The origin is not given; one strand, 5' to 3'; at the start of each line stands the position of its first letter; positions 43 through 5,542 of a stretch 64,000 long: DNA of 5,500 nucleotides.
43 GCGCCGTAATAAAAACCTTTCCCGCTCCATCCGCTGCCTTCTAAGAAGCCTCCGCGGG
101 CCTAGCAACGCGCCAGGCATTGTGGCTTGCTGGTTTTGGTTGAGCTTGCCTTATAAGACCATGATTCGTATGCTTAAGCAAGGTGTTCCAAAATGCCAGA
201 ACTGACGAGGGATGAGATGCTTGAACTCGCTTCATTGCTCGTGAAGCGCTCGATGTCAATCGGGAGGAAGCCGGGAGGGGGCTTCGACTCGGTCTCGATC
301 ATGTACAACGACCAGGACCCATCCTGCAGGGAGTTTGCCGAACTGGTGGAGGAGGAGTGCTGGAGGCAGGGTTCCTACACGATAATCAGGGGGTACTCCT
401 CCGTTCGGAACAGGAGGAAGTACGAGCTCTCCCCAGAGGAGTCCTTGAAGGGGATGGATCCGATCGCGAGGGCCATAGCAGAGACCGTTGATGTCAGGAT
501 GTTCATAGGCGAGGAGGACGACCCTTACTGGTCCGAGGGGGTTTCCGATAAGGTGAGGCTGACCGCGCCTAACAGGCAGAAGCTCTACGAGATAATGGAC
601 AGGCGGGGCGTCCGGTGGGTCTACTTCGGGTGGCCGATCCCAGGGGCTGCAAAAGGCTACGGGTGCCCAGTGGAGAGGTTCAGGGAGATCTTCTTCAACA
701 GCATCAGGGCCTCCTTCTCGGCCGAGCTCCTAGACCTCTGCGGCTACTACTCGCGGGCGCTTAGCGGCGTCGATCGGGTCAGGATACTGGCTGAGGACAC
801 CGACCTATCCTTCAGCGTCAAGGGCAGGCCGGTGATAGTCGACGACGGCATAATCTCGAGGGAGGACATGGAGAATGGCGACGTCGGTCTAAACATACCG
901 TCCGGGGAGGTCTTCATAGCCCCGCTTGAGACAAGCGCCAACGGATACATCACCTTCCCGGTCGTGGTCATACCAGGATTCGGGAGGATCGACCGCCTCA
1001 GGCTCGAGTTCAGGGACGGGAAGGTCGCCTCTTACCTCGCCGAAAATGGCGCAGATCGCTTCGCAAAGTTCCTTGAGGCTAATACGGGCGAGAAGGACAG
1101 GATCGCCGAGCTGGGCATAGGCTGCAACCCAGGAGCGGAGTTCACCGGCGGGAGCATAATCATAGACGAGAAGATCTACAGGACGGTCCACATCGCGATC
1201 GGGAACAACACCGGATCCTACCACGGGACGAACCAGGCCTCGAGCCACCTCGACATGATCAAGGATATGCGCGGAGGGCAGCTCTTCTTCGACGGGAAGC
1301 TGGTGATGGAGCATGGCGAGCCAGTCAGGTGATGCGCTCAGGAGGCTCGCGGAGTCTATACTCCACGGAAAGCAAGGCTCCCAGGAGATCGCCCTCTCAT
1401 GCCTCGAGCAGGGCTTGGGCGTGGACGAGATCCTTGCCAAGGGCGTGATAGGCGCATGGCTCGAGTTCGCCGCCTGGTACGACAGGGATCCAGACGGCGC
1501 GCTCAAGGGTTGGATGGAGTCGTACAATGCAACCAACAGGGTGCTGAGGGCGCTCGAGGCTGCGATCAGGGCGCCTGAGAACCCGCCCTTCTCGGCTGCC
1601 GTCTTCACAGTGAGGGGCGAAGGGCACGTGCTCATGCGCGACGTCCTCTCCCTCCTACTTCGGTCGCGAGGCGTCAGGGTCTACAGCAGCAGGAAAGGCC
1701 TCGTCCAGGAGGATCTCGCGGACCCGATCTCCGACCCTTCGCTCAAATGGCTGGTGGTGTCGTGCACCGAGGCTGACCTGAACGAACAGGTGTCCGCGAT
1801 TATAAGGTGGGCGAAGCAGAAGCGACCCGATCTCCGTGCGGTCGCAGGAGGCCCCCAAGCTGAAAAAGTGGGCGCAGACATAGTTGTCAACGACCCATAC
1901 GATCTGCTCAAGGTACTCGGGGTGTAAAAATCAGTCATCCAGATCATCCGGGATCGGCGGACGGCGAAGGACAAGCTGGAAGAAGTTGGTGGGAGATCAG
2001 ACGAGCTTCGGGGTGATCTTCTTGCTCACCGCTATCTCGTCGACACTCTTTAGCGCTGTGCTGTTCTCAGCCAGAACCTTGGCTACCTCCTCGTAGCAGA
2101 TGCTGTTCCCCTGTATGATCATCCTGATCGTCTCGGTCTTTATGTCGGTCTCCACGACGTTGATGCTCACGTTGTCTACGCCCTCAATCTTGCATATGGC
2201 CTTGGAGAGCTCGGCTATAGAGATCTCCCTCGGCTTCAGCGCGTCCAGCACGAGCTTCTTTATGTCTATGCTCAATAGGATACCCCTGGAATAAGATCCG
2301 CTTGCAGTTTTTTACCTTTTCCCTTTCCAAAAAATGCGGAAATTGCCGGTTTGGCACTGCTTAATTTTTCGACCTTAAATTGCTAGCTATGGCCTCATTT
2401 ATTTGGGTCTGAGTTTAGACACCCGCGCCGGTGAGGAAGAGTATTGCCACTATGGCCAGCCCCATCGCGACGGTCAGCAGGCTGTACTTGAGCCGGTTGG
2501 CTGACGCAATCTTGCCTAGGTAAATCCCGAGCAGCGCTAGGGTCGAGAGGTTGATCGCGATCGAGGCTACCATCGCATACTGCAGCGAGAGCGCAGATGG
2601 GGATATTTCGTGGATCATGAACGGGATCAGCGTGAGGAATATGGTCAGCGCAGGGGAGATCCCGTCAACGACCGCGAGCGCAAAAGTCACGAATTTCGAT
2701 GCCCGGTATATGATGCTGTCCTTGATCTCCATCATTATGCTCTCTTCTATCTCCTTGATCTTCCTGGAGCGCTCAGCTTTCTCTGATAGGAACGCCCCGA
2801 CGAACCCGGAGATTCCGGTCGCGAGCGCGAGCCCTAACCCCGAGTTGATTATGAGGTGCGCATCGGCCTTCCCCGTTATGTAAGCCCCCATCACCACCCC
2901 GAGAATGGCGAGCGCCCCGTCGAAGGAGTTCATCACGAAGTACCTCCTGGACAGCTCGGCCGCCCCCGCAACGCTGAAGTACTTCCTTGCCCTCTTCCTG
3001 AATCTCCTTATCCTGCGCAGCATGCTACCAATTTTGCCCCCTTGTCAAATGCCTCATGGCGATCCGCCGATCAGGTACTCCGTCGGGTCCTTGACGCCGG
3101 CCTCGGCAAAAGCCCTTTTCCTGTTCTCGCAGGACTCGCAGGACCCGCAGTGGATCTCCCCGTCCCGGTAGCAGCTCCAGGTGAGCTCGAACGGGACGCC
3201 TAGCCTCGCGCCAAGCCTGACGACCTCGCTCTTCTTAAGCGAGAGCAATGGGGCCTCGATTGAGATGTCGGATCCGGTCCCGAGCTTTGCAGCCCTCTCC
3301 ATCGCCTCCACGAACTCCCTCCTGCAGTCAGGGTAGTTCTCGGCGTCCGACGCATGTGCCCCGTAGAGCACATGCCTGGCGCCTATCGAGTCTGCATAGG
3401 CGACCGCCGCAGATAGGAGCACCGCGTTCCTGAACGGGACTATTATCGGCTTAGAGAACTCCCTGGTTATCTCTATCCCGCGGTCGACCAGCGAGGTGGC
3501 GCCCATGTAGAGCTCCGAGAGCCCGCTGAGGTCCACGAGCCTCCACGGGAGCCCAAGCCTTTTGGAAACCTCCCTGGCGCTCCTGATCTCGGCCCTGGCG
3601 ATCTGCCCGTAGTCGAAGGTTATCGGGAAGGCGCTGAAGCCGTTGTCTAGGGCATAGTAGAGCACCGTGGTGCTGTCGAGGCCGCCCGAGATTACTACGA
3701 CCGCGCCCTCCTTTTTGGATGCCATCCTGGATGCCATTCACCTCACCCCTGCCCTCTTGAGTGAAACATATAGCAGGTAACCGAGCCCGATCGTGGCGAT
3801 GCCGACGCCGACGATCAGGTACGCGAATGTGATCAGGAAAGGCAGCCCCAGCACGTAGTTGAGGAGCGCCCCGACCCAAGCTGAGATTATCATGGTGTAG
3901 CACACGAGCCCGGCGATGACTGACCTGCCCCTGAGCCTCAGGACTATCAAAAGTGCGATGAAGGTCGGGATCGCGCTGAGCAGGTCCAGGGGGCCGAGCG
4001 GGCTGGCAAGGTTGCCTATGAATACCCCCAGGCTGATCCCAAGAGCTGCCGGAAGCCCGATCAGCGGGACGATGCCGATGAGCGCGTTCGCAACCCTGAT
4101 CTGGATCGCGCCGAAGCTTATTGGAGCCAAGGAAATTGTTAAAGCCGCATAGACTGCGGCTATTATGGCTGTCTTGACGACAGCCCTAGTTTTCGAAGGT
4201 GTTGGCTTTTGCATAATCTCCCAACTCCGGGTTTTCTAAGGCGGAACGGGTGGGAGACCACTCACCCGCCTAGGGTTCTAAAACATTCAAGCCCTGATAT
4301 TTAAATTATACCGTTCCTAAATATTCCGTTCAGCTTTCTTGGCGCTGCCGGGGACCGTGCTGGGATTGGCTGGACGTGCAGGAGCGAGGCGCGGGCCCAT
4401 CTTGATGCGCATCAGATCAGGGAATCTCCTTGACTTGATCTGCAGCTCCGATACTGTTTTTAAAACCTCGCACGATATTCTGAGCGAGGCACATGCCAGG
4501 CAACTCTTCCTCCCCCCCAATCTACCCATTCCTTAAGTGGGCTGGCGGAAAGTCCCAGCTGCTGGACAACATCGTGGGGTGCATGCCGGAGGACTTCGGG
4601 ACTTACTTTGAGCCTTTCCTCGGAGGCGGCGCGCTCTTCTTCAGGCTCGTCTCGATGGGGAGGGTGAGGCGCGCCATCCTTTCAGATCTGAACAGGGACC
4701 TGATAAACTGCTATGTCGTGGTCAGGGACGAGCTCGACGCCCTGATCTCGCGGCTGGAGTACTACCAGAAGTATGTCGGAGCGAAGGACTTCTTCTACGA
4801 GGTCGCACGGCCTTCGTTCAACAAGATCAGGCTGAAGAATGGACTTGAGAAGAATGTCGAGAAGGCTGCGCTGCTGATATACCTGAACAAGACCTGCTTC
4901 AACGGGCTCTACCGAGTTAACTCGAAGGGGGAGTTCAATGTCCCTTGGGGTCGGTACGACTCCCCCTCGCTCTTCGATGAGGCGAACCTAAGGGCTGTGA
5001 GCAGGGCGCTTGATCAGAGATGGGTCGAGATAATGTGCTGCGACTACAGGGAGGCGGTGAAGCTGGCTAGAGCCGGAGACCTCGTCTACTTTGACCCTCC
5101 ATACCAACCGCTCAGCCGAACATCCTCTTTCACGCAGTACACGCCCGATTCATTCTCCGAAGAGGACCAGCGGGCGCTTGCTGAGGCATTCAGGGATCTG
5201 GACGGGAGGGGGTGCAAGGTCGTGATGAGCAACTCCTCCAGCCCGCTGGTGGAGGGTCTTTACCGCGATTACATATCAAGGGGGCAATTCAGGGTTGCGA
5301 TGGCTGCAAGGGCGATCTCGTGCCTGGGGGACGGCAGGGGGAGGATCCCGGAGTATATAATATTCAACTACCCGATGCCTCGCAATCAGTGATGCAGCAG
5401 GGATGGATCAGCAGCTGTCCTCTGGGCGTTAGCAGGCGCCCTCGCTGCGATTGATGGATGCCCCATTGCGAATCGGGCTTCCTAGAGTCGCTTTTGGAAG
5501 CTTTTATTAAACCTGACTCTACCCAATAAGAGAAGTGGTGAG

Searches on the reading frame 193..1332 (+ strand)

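Call 67: search_protein_families(library=pfam, proteins=[window:193-1332:+], max_evalue=0.001)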
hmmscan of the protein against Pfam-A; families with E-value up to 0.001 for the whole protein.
window:193-1332:+ (379 aa): 1 family
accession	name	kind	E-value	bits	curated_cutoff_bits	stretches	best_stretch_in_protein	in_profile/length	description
PF02073.20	Peptidase_M29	-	7.1e-22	78.2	27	1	11-359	7-384/406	Thermophilic metalloprotease (M29)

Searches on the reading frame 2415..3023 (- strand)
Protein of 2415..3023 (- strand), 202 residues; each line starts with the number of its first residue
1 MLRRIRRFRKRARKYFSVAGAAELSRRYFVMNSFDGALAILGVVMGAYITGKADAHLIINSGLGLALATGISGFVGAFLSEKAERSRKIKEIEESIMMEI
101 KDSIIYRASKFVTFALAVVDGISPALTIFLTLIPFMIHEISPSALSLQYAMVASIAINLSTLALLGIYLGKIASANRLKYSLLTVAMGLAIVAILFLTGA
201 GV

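Call 67: search_protein_families(library=pfam, proteins=[window:2415-3023:-], max_evalue=0.001)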
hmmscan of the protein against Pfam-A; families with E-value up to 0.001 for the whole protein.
window:2415-3023:- (202 aa): 1 family
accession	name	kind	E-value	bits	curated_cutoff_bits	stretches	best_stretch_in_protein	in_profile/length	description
PF01988.24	VIT1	-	2.3e-08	34.6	28.1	1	27-93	2-68/214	VIT family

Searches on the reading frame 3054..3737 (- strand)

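Call 67: search_protein_families(library=pfam, proteins=[window:3054-3737:-], max_evalue=0.001)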
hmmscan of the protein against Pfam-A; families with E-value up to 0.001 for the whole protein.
window:3054-3737:- (227 aa): 4 families
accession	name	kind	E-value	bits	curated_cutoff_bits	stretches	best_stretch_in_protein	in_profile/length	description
PF06508.19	QueC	-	1.9e-63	214.2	22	1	12-213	2-209/210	Queuosine biosynthesis protein QueC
PF00733.27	Asn_synthase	-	0.00013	22.2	21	1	12-70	20-79/354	Asparagine synthase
PF02568.20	ThiI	-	0.00025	21.1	20.5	0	10-125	4-114/197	Thiamine biosynthesis protein (ThiI)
PF02540.23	NAD_synthase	-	0.00035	20.2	21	0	8-78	17-89/242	NAD synthase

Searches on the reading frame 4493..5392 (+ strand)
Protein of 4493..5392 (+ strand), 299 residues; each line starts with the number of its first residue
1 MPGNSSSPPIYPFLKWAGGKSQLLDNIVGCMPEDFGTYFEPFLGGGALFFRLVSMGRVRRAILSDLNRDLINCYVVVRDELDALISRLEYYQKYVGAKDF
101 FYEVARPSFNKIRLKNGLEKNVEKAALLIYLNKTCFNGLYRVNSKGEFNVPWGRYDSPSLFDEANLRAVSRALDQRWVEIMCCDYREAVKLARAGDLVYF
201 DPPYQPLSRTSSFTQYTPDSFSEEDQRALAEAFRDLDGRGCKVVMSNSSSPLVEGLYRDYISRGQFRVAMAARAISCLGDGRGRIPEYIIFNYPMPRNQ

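Call 67: search_protein_families(library=pfam, proteins=[window:4493-5392:+], max_evalue=0.001)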
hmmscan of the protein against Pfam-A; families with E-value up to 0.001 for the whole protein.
window:4493-5392:+ (299 aa): 1 family
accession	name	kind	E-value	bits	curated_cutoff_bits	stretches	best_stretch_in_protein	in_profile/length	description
PF02086.21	MethyltransfD12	-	1.4e-61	208.9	22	1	16-260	1-242/253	D12 class N6 adenine-specific DNA methyltransferase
